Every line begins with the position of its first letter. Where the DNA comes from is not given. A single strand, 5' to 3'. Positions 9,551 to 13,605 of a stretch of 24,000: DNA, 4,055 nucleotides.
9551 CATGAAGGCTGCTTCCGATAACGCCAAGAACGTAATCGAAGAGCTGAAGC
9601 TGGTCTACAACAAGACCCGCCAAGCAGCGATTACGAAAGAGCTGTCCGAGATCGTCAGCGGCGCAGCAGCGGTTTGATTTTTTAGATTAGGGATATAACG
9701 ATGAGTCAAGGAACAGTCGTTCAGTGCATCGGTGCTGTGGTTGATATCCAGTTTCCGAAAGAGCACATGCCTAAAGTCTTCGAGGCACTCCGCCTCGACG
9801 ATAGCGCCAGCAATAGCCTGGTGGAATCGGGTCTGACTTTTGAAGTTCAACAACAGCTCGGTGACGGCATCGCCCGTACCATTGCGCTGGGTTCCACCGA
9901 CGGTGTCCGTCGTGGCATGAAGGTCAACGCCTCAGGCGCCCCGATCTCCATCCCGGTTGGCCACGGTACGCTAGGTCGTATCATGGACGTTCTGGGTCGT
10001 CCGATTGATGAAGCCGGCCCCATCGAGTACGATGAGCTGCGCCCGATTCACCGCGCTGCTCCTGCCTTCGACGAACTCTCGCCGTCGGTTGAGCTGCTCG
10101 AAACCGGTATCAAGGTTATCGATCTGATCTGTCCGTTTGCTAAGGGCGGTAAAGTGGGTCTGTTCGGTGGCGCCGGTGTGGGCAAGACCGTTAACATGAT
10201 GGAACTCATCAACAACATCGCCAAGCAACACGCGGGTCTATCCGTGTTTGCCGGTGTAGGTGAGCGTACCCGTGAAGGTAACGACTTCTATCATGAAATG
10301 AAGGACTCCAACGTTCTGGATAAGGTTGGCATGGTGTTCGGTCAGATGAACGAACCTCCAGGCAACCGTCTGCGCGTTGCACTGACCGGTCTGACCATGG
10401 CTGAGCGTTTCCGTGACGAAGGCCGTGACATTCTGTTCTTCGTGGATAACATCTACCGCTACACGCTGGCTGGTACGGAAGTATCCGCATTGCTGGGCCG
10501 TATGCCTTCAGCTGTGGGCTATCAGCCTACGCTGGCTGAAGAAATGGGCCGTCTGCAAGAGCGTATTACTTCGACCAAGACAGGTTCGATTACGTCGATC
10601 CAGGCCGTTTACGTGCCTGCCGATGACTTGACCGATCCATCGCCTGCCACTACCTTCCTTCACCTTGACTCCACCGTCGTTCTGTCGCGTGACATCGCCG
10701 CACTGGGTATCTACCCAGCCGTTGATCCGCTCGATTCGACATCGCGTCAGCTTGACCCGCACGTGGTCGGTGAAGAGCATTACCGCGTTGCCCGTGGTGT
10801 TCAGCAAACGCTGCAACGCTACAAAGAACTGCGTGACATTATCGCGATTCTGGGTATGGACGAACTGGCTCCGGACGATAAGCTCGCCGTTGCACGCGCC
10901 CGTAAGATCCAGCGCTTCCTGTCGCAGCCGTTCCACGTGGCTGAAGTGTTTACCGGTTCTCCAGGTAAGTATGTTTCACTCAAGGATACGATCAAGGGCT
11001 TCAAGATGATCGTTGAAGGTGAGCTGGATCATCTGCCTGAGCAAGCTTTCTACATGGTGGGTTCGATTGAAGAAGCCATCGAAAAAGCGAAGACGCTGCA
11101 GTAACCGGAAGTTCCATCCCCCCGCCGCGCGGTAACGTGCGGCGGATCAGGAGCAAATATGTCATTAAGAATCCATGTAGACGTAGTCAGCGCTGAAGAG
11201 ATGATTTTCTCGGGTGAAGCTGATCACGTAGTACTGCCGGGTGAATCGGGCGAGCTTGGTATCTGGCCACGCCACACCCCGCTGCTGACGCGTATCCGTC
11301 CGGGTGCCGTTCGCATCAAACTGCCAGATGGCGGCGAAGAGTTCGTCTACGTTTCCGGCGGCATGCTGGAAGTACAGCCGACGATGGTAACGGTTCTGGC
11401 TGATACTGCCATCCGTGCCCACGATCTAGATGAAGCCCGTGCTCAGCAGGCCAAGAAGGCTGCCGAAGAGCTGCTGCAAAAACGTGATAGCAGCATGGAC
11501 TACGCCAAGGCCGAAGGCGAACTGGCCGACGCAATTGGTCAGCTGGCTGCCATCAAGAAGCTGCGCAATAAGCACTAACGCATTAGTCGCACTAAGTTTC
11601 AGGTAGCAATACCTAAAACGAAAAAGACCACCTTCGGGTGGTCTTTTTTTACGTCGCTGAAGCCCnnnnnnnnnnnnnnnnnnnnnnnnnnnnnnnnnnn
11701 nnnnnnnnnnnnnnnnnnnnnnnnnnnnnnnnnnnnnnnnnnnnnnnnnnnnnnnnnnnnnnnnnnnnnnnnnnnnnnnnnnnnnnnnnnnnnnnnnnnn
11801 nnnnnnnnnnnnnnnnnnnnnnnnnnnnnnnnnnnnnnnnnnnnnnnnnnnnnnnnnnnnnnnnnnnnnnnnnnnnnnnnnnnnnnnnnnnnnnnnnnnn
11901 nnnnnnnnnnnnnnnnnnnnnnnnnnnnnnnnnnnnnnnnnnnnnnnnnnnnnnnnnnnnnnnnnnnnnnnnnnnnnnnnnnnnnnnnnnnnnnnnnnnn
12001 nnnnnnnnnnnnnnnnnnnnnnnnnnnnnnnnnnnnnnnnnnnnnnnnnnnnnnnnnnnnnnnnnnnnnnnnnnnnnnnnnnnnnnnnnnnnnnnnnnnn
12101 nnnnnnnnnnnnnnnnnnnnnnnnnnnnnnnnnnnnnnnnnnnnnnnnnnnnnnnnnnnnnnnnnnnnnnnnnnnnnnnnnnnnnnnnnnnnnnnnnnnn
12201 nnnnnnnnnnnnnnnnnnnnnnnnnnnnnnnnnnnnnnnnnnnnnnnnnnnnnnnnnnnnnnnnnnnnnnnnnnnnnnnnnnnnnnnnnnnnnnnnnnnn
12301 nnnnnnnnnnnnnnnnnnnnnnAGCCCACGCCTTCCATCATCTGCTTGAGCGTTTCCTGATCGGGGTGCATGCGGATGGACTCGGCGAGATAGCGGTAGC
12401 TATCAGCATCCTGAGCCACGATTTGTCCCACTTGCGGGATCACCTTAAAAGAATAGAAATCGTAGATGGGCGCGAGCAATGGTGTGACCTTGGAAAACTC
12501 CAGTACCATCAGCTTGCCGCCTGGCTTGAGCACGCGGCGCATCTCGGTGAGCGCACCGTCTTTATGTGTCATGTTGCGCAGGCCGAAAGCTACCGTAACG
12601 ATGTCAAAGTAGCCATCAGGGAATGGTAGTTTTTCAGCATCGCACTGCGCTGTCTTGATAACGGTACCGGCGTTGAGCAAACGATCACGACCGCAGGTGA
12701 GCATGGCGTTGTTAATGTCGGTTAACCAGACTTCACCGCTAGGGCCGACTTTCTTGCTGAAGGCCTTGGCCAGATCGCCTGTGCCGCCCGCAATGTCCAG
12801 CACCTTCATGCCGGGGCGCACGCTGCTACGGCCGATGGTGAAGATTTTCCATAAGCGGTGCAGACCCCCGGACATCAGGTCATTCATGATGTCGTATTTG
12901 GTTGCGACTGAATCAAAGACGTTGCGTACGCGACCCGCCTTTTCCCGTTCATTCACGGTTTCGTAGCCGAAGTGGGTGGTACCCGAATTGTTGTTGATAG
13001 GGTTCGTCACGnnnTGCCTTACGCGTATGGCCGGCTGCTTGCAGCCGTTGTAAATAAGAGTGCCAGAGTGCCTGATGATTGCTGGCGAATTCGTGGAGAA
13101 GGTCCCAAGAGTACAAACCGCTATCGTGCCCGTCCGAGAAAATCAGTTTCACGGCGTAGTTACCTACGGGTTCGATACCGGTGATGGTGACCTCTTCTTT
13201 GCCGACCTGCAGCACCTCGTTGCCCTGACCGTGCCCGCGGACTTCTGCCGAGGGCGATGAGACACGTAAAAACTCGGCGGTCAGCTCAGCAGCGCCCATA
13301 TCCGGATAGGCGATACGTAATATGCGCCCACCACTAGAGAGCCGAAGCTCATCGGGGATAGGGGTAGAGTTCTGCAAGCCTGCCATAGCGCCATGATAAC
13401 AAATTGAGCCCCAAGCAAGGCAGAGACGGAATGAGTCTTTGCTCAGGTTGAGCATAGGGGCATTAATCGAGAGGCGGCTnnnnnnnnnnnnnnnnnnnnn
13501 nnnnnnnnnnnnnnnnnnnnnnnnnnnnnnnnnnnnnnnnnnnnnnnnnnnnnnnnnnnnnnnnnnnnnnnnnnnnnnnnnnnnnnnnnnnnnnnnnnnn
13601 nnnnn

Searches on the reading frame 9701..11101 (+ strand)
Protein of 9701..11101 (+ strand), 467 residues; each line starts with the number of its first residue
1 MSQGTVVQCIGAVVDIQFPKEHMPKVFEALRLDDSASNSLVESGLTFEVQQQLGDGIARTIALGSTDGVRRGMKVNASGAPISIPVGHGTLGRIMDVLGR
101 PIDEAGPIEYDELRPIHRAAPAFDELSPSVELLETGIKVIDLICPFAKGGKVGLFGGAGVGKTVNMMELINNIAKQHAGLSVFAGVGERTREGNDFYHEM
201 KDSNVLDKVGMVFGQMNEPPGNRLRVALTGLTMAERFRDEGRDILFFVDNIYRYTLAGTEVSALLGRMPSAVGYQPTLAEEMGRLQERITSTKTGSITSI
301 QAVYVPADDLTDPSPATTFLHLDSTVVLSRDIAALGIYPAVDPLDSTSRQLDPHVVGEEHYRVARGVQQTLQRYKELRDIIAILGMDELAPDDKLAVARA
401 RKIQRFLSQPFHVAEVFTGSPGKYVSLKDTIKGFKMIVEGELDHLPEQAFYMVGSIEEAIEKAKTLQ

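Call 74: list_cluster_members(proteins=[P0010, P0032, window:9701-11101:+, window:17648-17980:-, window:20005-20379:-])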
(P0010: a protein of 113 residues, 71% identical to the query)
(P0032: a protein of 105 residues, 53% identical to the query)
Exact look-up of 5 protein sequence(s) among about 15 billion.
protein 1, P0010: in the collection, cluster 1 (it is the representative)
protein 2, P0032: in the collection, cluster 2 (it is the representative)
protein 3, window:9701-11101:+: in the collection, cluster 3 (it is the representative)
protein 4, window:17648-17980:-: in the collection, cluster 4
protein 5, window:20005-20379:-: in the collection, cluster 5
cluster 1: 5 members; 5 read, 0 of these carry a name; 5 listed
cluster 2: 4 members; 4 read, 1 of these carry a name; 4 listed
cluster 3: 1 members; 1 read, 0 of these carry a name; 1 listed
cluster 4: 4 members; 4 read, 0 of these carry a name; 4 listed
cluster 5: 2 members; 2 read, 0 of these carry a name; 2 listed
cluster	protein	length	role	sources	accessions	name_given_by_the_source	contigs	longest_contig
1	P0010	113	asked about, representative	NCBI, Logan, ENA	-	-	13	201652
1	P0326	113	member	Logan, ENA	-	-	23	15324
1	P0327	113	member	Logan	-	-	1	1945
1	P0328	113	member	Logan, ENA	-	-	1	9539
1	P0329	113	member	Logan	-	-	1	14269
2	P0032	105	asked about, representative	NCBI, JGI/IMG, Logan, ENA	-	hypothetical protein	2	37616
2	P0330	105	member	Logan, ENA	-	-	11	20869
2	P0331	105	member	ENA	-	-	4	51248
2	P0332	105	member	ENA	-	-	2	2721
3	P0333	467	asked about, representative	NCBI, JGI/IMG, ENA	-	-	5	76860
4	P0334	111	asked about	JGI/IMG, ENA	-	-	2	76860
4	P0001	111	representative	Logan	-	-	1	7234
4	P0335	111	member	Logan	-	-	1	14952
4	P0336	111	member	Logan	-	-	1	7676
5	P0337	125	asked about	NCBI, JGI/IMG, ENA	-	-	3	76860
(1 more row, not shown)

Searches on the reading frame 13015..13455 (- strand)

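Call 6: search_protein_families(library=pfam, proteins=[window:13015-13455:-], max_evalue=0.01)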
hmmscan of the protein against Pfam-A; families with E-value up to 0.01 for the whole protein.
window:13015-13455:- (147 aa): 1 family
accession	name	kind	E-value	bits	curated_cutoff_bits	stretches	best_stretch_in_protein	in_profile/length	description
PF06155.17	GBBH-like_N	-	2.4e-26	92.7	22.8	1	38-121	2-85/85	Gamma-butyrobetaine hydroxylase-like, N-terminal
